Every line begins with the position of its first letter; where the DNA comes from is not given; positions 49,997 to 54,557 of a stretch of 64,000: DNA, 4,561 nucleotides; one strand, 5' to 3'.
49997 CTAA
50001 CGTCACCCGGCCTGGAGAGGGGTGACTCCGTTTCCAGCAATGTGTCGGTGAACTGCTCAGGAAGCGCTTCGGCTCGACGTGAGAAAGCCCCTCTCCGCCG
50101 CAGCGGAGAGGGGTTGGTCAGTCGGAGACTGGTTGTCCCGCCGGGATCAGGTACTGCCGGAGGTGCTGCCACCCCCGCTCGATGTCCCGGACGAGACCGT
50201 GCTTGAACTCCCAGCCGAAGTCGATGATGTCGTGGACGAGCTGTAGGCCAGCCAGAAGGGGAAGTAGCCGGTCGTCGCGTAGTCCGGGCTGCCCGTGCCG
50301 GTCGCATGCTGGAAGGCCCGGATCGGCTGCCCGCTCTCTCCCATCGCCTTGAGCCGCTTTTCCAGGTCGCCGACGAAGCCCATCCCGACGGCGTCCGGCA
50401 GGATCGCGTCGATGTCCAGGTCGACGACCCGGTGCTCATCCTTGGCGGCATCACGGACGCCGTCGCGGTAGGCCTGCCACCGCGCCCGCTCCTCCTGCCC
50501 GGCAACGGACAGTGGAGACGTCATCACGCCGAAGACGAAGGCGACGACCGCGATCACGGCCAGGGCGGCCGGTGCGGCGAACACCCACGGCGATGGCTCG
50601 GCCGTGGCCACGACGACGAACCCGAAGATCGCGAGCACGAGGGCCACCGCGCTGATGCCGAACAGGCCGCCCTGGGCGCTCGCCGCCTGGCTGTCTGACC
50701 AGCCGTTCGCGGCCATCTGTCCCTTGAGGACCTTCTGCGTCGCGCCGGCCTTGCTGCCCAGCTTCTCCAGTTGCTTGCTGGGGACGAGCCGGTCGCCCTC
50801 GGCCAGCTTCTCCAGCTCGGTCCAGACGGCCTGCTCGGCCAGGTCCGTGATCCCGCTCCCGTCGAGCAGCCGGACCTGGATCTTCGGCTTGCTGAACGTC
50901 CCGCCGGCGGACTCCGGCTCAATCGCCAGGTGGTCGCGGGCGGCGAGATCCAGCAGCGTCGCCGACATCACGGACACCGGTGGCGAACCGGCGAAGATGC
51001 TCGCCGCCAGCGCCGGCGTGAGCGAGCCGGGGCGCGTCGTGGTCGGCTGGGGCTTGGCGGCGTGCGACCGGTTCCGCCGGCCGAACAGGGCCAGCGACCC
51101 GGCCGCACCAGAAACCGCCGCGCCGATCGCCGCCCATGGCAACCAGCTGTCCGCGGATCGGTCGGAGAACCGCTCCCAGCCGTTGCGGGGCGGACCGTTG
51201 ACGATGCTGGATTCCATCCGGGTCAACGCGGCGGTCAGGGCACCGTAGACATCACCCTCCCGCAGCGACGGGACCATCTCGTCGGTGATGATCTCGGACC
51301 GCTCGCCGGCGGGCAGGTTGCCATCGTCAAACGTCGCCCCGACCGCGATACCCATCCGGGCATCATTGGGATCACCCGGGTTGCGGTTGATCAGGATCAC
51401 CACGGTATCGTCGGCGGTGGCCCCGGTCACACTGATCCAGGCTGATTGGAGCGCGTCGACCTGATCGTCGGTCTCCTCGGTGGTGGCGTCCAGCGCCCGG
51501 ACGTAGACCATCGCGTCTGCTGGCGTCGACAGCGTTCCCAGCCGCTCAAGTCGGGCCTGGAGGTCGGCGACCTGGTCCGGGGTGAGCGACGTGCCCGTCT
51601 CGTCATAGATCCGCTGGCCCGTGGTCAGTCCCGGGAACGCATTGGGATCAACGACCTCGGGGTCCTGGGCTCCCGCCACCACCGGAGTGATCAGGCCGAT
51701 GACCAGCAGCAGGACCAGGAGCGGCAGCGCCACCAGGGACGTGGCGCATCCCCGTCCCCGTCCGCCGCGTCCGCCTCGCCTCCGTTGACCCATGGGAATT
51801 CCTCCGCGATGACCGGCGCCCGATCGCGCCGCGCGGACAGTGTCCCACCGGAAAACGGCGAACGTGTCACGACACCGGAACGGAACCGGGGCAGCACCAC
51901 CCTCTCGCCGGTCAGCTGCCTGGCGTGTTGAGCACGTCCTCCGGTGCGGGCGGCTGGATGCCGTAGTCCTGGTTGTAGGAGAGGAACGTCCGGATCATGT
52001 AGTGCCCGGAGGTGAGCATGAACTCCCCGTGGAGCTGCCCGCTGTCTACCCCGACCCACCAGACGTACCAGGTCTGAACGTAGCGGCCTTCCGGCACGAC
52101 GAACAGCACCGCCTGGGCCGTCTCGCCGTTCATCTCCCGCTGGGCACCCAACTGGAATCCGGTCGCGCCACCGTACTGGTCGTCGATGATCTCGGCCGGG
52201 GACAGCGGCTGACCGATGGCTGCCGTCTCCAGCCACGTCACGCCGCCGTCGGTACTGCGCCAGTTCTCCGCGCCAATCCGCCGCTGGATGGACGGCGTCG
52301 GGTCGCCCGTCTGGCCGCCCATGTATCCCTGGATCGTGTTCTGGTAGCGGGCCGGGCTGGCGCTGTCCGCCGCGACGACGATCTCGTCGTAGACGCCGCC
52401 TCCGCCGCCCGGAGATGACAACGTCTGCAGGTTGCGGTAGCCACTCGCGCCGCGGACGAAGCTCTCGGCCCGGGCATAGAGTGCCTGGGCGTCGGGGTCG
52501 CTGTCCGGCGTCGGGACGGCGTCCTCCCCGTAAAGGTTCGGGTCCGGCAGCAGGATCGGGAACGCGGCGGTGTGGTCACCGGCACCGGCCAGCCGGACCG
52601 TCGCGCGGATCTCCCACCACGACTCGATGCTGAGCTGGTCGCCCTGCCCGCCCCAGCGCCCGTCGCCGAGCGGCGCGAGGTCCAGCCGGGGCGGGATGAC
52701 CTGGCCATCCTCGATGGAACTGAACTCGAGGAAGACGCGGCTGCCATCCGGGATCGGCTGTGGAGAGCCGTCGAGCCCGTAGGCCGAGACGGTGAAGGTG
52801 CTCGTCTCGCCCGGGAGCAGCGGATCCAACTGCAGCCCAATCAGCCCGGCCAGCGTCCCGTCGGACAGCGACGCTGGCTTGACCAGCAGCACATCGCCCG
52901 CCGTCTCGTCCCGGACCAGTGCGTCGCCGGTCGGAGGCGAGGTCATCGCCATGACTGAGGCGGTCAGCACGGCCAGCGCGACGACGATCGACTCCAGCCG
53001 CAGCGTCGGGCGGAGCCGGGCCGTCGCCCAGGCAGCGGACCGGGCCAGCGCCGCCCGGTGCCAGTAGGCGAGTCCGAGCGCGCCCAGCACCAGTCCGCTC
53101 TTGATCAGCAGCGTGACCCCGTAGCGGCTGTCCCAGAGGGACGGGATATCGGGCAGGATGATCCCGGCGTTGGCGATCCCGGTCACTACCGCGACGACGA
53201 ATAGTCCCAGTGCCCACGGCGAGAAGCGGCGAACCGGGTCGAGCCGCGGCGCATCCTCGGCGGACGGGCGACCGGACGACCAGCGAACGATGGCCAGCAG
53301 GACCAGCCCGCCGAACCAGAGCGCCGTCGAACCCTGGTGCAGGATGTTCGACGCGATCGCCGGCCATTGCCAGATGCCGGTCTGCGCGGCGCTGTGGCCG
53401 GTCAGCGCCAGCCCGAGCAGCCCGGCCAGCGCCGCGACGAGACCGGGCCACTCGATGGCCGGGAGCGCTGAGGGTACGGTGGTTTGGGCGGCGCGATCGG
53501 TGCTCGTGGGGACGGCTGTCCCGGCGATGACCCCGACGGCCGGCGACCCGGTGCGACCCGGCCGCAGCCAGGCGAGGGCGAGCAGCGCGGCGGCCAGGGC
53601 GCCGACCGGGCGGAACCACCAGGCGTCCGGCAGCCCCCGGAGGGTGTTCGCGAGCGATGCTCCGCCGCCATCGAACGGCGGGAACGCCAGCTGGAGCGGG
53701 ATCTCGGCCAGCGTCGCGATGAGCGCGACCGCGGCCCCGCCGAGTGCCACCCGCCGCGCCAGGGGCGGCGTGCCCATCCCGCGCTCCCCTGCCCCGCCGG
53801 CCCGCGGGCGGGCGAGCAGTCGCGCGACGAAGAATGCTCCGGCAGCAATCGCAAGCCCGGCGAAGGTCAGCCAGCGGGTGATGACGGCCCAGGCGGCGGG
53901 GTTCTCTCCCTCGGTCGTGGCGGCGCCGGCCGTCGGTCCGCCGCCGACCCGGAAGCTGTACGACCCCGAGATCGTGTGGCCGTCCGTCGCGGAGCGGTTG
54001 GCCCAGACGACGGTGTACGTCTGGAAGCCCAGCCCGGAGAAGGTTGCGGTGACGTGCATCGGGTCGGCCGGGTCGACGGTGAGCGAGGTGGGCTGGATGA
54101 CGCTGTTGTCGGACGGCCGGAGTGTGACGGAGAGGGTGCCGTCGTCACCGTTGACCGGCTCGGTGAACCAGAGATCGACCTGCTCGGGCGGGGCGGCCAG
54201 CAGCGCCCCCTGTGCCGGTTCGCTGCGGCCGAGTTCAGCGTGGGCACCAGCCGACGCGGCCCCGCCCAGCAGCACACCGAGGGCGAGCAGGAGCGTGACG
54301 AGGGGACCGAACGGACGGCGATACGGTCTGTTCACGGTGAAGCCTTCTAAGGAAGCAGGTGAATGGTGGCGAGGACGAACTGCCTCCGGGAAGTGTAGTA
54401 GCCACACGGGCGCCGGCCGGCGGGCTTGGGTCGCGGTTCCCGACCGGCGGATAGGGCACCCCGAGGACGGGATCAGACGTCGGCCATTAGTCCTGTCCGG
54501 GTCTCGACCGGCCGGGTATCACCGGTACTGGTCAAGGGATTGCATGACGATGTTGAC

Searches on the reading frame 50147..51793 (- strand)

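Call 13: search_protein_families(library=pfam, proteins=[window:50147-51793:-], max_evalue=0.001)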
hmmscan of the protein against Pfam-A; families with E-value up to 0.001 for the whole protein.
window:50147-51793:- (548 aa): 2 families
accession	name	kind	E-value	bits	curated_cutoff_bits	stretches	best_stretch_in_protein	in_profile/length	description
PF20990.2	DUF2207_C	-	1.4e-16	61.4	33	1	255-444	9-208/247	Predicted membrane protein (DUF2207) C-terminal domain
PF04536.20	TPM_phosphatase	-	4e-09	37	22.1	1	69-194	7-123/125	TPM domain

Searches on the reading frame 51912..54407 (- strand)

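Call 13: search_protein_families(library=pfam, proteins=[window:51912-54407:-], max_evalue=0.001)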
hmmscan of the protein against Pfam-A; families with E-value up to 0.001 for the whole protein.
window:51912-54407:- (831 aa): 2 families
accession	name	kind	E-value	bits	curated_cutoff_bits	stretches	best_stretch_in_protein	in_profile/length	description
PF05425.18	CopD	-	7.7e-17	62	32.1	1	392-485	4-104/105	Copper resistance protein D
PF04234.18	CopC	-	1.4e-15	58.5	23.3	1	56-154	1-92/92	CopC domain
